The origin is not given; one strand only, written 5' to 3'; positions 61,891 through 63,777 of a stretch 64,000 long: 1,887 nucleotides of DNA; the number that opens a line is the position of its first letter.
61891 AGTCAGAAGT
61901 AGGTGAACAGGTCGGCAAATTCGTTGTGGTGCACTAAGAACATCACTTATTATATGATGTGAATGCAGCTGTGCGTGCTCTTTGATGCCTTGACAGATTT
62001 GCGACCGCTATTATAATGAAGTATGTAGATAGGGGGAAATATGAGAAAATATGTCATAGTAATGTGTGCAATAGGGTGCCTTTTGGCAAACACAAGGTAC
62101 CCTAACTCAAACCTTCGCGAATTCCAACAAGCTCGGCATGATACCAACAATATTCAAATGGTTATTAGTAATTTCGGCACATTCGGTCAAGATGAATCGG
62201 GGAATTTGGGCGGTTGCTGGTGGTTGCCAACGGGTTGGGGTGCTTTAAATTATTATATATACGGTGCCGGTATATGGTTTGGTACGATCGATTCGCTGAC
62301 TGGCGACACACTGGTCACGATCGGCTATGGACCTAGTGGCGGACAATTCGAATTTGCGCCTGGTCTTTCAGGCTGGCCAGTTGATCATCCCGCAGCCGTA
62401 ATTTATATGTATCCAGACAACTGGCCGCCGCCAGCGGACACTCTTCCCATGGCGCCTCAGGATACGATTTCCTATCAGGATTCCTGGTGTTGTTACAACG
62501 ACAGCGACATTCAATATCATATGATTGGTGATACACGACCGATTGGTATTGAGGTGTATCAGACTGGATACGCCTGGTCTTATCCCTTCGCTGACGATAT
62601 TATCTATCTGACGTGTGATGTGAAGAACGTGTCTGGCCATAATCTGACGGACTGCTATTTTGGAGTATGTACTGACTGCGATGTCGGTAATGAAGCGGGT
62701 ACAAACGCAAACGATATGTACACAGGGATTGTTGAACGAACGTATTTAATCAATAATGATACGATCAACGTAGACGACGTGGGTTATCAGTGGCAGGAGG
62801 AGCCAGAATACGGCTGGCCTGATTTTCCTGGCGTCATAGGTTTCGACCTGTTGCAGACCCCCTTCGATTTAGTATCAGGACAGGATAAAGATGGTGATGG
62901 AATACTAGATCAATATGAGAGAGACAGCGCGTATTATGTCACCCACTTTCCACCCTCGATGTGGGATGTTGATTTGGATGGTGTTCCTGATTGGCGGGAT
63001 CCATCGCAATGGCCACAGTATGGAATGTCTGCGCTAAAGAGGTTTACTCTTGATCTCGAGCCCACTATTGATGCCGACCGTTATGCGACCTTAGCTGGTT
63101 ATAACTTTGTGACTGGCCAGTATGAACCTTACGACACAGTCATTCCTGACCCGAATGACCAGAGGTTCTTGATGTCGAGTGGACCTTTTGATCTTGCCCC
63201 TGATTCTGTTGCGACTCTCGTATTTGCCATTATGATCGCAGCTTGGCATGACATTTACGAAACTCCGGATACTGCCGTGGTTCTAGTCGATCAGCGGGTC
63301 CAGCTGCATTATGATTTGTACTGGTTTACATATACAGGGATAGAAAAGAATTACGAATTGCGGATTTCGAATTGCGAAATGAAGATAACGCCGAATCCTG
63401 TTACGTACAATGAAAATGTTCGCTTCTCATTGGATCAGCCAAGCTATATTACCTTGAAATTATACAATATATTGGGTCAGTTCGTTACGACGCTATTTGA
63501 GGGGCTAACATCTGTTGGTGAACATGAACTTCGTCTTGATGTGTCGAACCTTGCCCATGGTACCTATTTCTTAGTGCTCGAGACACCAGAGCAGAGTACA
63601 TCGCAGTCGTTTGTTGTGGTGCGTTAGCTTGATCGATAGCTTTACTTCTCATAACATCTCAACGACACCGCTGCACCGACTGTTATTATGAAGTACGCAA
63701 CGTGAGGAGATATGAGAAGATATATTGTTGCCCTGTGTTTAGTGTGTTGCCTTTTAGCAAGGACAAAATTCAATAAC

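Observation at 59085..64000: Three tandem, individually promoted paralogs of a T9SS cargo family with TSP3-like calcium-binding repeats and a shared upstream motif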

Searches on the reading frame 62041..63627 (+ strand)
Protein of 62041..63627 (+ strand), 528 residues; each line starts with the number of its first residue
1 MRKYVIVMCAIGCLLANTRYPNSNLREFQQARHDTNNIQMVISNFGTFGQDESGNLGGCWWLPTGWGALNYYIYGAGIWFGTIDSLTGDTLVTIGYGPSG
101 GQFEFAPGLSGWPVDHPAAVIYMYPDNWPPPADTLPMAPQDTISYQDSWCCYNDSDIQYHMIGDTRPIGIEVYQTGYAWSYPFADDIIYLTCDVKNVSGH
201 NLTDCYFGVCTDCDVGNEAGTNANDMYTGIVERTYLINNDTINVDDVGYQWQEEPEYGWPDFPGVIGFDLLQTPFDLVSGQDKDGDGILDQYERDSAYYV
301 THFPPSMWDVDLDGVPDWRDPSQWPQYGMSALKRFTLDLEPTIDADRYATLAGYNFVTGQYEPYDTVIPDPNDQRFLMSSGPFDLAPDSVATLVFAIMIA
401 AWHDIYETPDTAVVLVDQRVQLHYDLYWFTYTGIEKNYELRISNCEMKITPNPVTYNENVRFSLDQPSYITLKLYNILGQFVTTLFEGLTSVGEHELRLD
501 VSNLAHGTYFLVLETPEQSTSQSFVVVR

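Call 7: search_protein_families(library=pfam, proteins=[window:62041-63627:+], max_evalue=1)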
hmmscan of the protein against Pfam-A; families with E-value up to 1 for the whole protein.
window:62041-63627:+ (528 aa): 2 families
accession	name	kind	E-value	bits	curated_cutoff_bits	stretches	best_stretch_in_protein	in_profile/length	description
PF18962.6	Por_Secre_tail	-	4.1e-09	37.1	27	1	451-526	3-75/75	Secretion system C-terminal sorting domain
PF13860.13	FlgD_ig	-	0.063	13.7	27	1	460-513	14-73/79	FlgD Ig-like domain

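Call 8: search_protein_families(library=ncbifam, proteins=[window:62041-63627:+], max_evalue=1)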
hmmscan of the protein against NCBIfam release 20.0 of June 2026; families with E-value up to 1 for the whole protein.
window:62041-63627:+ (528 aa): 5 families
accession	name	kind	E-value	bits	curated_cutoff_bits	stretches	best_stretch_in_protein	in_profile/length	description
TIGR04183.1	Por_Secre_tail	domain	1e-09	38.3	23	1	449-526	1-71/72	T9SS type A sorting domain-containing protein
NF052323.1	T9SSA_dep_M6i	equivalog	2.4e-06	25.8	600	1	451-522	962-1033/1043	T9SS-dependent M6-like inactivated metalloprotease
NF050177.1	TapA_OM_Porphy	equivalog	0.00055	18.8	500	1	419-516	446-533/544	TapA/TapC family T9SS-dependent outer membrane protein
NF038113.1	T9SSA_dep_M36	equivalog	0.023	12.8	885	1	444-525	790-867/869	T9SS-dependent M36 family metallopeptidase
NF052644.1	T9SS_DNase_Rie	equivalog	0.18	11.1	260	1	452-522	187-246/251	T9SS-dependent surface endonuclease, AS87_RS02955 family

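Call 11: find_homologous_proteins(query=window:62041-63627:+)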
Query window:62041-63627:+ (528 aa): 291 proteins with E <= 0.001 among 3866 candidates; the best 120 are listed.
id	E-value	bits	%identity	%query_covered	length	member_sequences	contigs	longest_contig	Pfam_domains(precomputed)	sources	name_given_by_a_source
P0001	6.0e-251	852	69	100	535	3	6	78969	PF18962.8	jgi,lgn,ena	-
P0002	1.2e-247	841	68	97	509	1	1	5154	PF18962.8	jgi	jgi:hypothetical protein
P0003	5.3e-244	829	67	100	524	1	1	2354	PF18962.8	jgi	jgi:hypothetical protein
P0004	2.7e-241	820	65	100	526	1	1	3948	PF18962.8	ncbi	-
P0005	5.3e-238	809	66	100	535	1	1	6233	-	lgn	-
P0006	1.2e-235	802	65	100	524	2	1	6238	PF18962.8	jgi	jgi:hypothetical protein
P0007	1.3e-235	801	64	100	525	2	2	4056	PF18962.8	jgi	jgi:hypothetical protein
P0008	4.6e-234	796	63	100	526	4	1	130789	PF18962.8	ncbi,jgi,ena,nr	ncbi:MAG: T9SS type A sorting domain-containing protein [candidate division WOR-3 bacterium]|nr:T9SS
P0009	7.3e-232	789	65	100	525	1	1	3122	PF18962.8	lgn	-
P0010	2.0e-231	788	63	100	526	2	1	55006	PF18962.8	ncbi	-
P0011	1.1e-230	785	64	100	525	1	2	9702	PF18962.8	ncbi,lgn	ncbi:MAG: T9SS type A sorting domain-containing protein [bacterium]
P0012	1.1e-229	782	63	100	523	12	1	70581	PF18962.8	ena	-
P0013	1.6e-229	781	63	100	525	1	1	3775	PF18962.8,PF13860.13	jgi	-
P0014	3.3e-229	780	63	100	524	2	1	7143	PF18962.8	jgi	jgi:hypothetical protein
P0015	4.2e-229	780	63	100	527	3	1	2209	PF18962.8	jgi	jgi:hypothetical protein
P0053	6.7e-197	674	56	100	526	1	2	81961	PF18962.8,PF13860.13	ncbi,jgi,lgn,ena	ncbi:MAG TPA: T9SS type A sorting domain-containing protein [bacterium]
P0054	6.7e-197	674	57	100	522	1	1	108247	PF18962.8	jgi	-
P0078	2.0e-187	642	55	100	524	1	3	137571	PF18962.8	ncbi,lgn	-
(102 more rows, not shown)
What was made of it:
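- NCBI annotates WOR-3 homologs as T9SS type A sorting domain proteins (call 11).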

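Call 12: search_solved_structures(query=window:62041-63627:+, max_evalue=10)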
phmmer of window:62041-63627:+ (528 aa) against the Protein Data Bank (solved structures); distinct sequences matched with E-value up to 10: 0.

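Call 21: find_encoding_contigs(protein=P0001, flank=10000, max_places=3)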
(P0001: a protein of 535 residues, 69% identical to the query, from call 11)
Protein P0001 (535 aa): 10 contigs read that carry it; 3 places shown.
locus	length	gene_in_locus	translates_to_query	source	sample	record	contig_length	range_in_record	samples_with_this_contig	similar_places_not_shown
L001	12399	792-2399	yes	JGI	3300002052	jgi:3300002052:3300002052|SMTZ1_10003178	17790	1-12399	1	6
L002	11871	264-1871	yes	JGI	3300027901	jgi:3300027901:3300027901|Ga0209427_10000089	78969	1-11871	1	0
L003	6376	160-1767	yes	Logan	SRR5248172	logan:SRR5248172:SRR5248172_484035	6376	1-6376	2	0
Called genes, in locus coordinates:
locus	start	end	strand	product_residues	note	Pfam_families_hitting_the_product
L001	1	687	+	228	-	?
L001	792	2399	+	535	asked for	PF18962:Por_Secre_tail (weak)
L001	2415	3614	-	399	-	PF00579:tRNA-synt_1b, PF22421:SYY_C-terminal, PF01479:S4 (weak)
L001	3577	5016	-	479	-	PF04055:Radical_SAM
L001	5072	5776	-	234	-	PF13353:Fer4_12 (weak), PF04055:Radical_SAM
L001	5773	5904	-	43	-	-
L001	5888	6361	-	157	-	PF01750:HycI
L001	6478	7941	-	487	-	PF27537:HoxH, PF00374:NiFeSe_Hases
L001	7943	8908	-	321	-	PF01058:Oxidored_q6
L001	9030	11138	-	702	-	PF01266:DAO (weak), PF12831:FAD_oxidored, PF13450:NAD_binding_8 (weak), PF13183:Fer4_8 (weak), PF12838:Fer4_7, PF13187:Fer4_9, PF13534:Fer4_17 (weak), PF02662:FlpD, +12 more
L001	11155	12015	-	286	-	PF02754:CCG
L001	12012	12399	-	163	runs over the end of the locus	PF13484:Fer4_16 (faint), PF12838:Fer4_7, PF13183:Fer4_8, PF13187:Fer4_9, PF13237:Fer4_10 (faint), PF13534:Fer4_17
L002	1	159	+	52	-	?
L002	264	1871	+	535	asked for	PF18962:Por_Secre_tail (weak)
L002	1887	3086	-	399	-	PF00579:tRNA-synt_1b, PF22421:SYY_C-terminal, PF01479:S4 (weak)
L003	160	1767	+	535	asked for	PF18962:Por_Secre_tail (weak)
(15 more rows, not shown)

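Call 23: find_encoding_contigs(protein=P0054, flank=10000, max_places=2)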
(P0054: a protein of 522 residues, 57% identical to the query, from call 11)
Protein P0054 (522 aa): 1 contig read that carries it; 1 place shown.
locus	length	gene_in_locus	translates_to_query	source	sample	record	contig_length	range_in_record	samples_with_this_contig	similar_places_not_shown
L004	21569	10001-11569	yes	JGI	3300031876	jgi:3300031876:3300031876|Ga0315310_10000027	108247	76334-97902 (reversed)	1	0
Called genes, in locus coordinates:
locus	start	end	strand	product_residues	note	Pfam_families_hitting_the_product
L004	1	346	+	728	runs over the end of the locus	PF00111:Fer2 (weak), PF13510:Fer2_4, PF10588:NADH-G_4Fe-4S_3 (weak), PF12838:Fer4_7, PF22117:Fer4_Nqo3, PF04879:Molybdop_Fe4S4, PF01568:Molydop_binding (faint), PF00384:Molybdopterin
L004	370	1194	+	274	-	PF10418:DHODB_Fe-S_bind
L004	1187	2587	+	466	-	PF14691:Fer4_20, PF01262:AlaDh_PNT_C (faint), PF13738:Pyr_redox_3 (faint), PF07992:Pyr_redox_2, PF13241:NAD_binding_7 (faint), PF13450:NAD_binding_8 (faint), PF00070:Pyr_redox (weak)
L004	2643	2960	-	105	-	PF00708:Acylphosphatase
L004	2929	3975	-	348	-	PF21016:RlmN_N, PF04055:Radical_SAM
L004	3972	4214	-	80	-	-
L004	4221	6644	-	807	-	PF04945:YHS, PF00403:HMA, PF00122:E1-E2_ATPase, PF00702:Hydrolase, PF08282:Hydrolase_3 (faint)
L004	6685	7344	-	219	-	PF00702:Hydrolase, PF13419:HAD_2, PF13242:Hydrolase_like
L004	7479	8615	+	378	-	PF00438:S-AdoMet_synt_N, PF02772:S-AdoMet_synt_M, PF02773:S-AdoMet_synt_C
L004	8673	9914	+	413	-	PF05221:AdoHcyase, PF00670:AdoHcyase_NAD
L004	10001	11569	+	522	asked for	PF18962:Por_Secre_tail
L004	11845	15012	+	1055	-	PF25873:WHD_MalT, PF13432:TPR_16 (faint), PF00515:TPR_1 (faint), PF07719:TPR_2 (faint), PF13424:TPR_12 (weak), PF13424:TPR_12 (weak), PF17874:TPR_MalT, PF03704:BTAD, +4 more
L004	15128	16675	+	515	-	PF18962:Por_Secre_tail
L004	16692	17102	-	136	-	PF00383:dCMP_cyt_deam_1, PF14437:MafB19-deam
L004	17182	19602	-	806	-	PF00521:DNA_topoisoIV, PF03989:DNA_gyraseA_C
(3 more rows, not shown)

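Call 24: predict_structure(alignment_id=A1)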
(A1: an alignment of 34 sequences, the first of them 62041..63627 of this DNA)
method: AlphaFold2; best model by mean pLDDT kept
length: 528 residues; sequences in the alignment: 34
mean_pLDDT: 71.0   pTM: 0.63
mean pLDDT of the five models: 71.0, 69.5, 68.1, 65.0, 61.2
residues with pLDDT >= 90: 68; 70-90: 254; 50-70: 114; < 50: 92
segments of 3 or more residues with pLDDT < 50: 16-25, 64-69, 235-244, 272-277, 312-315, 319-328, 404-445
pLDDT, mean of each block of 10 residues (from residue 1): 72 49 58 78 89 78 50 80 76 85 90 89 86 80 81 90 82 83 63 86 86 68 69 48 58 63 63 47 59 61 65 47 43 83 90 84 73 78 74 73 48 37 39 28 59 78 79 89 91 84 87 84 83
secondary structure, 60 per line:
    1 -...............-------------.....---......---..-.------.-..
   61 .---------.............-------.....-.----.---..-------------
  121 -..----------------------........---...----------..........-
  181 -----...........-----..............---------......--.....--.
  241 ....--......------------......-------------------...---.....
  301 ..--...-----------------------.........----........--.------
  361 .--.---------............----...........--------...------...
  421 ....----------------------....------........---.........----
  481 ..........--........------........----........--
elements in order: H2-16 E30-34 E38-43 E59-61 E71-83 E91-95 E146-153 E170-179 E186-196 E202-215 E225-230 E233-237 E240-244 E247-252 E265-270 H296-302 E331-336 H344-351 E374-385 E390-400 H418-424 E447-450 E457-464 E468-476 E481-490 E493-500 E507-514 E519-526

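Call 25: find_encoding_contigs(protein=P0008, flank=10000, max_places=2)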
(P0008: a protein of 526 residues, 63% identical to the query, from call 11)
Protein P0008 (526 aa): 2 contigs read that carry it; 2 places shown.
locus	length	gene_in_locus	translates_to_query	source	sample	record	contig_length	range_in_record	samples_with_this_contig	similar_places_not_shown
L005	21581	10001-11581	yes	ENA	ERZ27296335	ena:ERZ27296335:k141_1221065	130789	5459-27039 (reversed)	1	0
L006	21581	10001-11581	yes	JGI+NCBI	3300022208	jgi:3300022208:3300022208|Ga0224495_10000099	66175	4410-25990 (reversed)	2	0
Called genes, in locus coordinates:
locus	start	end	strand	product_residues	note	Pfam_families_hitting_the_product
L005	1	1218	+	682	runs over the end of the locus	PF00535:Glycos_transf_2, PF13641:Glyco_tranf_2_3, PF13632:Glyco_trans_2_3 (weak), PF13727:CoA_binding_3, PF02397:Bac_transf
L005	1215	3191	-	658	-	PF17764:PriA_3primeBD, PF00270:DEAD, PF04851:ResIII, PF18319:Zn_ribbon_PriA (weak), PF00271:Helicase_C (weak), PF18074:PriA_C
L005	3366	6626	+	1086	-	PF25873:WHD_MalT, PF07719:TPR_2 (faint), PF13424:TPR_12 (faint), PF13428:TPR_14 (faint), PF10345:Cohesin_load (weak), PF23914:TPR_CcmH_CycH (faint), PF17874:TPR_MalT, PF03704:BTAD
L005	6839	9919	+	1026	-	-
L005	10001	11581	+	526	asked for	PF18962:Por_Secre_tail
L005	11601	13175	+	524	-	PF18962:Por_Secre_tail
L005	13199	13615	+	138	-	-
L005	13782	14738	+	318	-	PF18962:Por_Secre_tail (weak)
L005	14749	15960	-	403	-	PF00579:tRNA-synt_1b, PF22421:SYY_C-terminal, PF01479:S4 (weak)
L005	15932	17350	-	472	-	PF04055:Radical_SAM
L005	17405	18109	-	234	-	PF13353:Fer4_12, PF04055:Radical_SAM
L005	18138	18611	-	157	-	PF01750:HycI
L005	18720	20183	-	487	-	PF27537:HoxH, PF00374:NiFeSe_Hases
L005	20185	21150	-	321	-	PF01058:Oxidored_q6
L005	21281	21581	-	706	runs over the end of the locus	PF07992:Pyr_redox_2 (weak), PF01266:DAO, PF12831:FAD_oxidored (weak), PF12838:Fer4_7, PF13183:Fer4_8, PF13187:Fer4_9, PF14697:Fer4_21, PF02662:FlpD, +12 more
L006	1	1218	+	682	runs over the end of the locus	PF00535:Glycos_transf_2, PF13641:Glyco_tranf_2_3, PF13632:Glyco_trans_2_3 (weak), PF13727:CoA_binding_3, PF02397:Bac_transf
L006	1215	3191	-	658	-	PF17764:PriA_3primeBD, PF00270:DEAD, PF04851:ResIII, PF18319:Zn_ribbon_PriA (weak), PF00271:Helicase_C (weak), PF18074:PriA_C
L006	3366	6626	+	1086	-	PF25873:WHD_MalT, PF07719:TPR_2 (faint), PF13424:TPR_12 (faint), PF13428:TPR_14 (faint), PF10345:Cohesin_load (weak), PF23914:TPR_CcmH_CycH (faint), PF17874:TPR_MalT, PF03704:BTAD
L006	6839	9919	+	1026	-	-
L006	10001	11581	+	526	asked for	PF18962:Por_Secre_tail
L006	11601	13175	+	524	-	PF18962:Por_Secre_tail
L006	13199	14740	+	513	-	PF18962:Por_Secre_tail (weak)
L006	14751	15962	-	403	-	PF00579:tRNA-synt_1b, PF22421:SYY_C-terminal, PF01479:S4 (weak)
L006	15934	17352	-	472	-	PF04055:Radical_SAM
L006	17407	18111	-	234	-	PF13353:Fer4_12, PF04055:Radical_SAM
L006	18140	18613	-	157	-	PF01750:HycI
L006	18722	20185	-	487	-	PF27537:HoxH, PF00374:NiFeSe_Hases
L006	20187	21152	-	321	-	PF01058:Oxidored_q6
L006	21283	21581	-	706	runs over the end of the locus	PF07992:Pyr_redox_2 (weak), PF01266:DAO, PF12831:FAD_oxidored (weak), PF12838:Fer4_7, PF13183:Fer4_8, PF13187:Fer4_9, PF14697:Fer4_21, PF02662:FlpD, +12 more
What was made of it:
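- Synteny: regulator then array then TyrRS in L005/L006, as upstream in the window (call 25).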

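Call 29: search_protein_representatives(alignment_id=A1)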
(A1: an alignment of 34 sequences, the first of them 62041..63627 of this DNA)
Query: 34 sequences, 524 profile positions. Proteins with E-value up to 0.001 (for the whole library): 238675; up to 1e-10: 6078; up to 1e-30: 277. The best 150 are listed.
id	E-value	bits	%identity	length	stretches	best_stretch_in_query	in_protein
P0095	1.2e-236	802.8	-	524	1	1-524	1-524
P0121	1.3e-199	680.6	-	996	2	1-426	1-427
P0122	8.5e-197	671.3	-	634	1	11-426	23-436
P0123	3.8e-186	636.2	-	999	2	1-426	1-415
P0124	5.3e-186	635.7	-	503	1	29-524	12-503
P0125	4.5e-176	602.9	-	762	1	1-425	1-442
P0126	5.1e-120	418.0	-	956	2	6-426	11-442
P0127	2.9e-117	408.9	-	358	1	20-284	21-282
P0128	1.6e-116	406.5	-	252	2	294-422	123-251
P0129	3.2e-116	405.4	-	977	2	8-426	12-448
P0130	9.7e-114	397.3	-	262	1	263-524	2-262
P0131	1.0e-110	387.3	-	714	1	1-426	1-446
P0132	1.5e-109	383.4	-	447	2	22-273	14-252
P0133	7.4e-108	377.9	-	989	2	1-426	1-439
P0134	3.8e-106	372.2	-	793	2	198-426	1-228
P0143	1.1e-79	284.9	-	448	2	26-270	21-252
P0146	7.1e-76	272.3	-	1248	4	134-272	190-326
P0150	7.8e-73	262.3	-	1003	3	7-270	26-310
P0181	2.2e-63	231.1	-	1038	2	5-287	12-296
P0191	2.3e-61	224.4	-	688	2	21-270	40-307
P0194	2.8e-60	220.8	-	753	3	322-422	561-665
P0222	7.5e-50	186.4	-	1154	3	12-272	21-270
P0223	7.8e-50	186.4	-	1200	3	9-224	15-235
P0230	1.5e-45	172.3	-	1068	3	14-291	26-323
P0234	5.9e-45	170.3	-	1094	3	5-236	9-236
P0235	6.8e-45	170.1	-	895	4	29-218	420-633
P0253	7.7e-42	160.0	-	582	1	24-524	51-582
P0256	1.7e-41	158.9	-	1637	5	24-214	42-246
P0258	4.7e-41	157.4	-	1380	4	321-424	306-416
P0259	8.9e-41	156.5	-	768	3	321-524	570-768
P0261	2.1e-40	155.3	-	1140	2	22-397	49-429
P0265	8.6e-40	153.3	-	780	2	327-524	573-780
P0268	1.4e-39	152.6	-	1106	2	28-398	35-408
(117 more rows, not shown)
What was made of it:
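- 277 clusters (at 50% identity) with E<=1e-30 (call 29).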

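Call 30: fold_search(model_id=the predicted structure, library=pdb)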
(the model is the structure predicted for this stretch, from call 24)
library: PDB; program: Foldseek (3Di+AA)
matches with E <= 10: 1177; with E <= 0.001: 20
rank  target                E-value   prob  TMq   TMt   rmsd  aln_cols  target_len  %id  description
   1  6ggy_B                2.5e-05  1.00  0.27  0.17  14.8       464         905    8  Paenibacillus sp. YM1 laminaribiose phosphorylase with sulphate bound (released 2018-06-13)
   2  6gh3_A                2.8e-05  1.00  0.24  0.15  19.0       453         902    8  Paenibacillus sp. YM1 laminaribiose phosphorylase with alpha-man-1-phosphate bound (released 2018-06-13)
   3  6ggy_A                3.6e-05  1.00  0.27  0.17  14.9       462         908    8  Paenibacillus sp. YM1 laminaribiose phosphorylase with sulphate bound (released 2018-06-13)
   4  8ho8_A                3.8e-05  1.00  0.28  0.20  10.4       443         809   12  The cryo-EM structure of cellobiose phosphorylase from Clostridium thermocellum in complex with cellobiose (released 2023-12-13)
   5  8h6h_B                5.6e-05  0.99  0.25  0.15  24.0       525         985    9  cryo-EM structure of cellodextrin phosphorylase from Clostridium thermocellum (released 2023-10-25)
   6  1v7v                  5.9e-05  1.00  0.28  0.20  18.0       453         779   11  Crystal structure of Vibrio proteolyticus chitobiose phosphorylase (released 2004-06-22)
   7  6gh3_B                5.9e-05  1.00  0.28  0.18  17.9       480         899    7  Paenibacillus sp. YM1 laminaribiose phosphorylase with alpha-man-1-phosphate bound (released 2018-06-13)
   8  5nz7_A                6.2e-05  1.00  0.31  0.18   9.2       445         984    9  Clostridium thermocellum cellodextrin phosphorylase ligand free form (released 2017-08-09)
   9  4g5a_A                8.2e-05  1.00  0.12  0.53   4.0        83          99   19  Crystal structure of a putative member of duf 3244 protein family (BT_1867) from Bacteroides thetaiotaomicron VPI-5482 (released 2012-09-19)
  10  5nz7_B                1.0e-04  1.00  0.30  0.18   9.1       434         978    9  Clostridium thermocellum cellodextrin phosphorylase ligand free form (released 2017-08-09)
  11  5no8_A                1.1e-04  0.99  0.22  0.18  17.7       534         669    7  Polysaccharide Lyase BACCELL_00875 (released 2017-06-28)
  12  3s4c                  1.7e-04  1.00  0.33  0.22  16.6       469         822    9  Lactose phosphorylase in complex with sulfate (released 2012-06-27)
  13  9ju0_CCC              3.5e-04  1.00  0.31  0.19  14.6       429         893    9  C-terminally truncated dextran dextrinase bound with acarbose (released 2025-09-03)
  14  9ju0_AAA              3.9e-04  1.00  0.33  0.20  14.4       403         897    9  C-terminally truncated dextran dextrinase bound with acarbose (released 2025-09-03)
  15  8rfe_A                3.9e-04  1.00  0.31  0.07   9.1       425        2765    9  CgsiGP2 sample in nanodisc (released 2024-03-20)
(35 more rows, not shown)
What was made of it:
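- The model's CTD superposes on solved T9SS CTDs, for example mirolase CTD at TM 0.66 (call 30).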
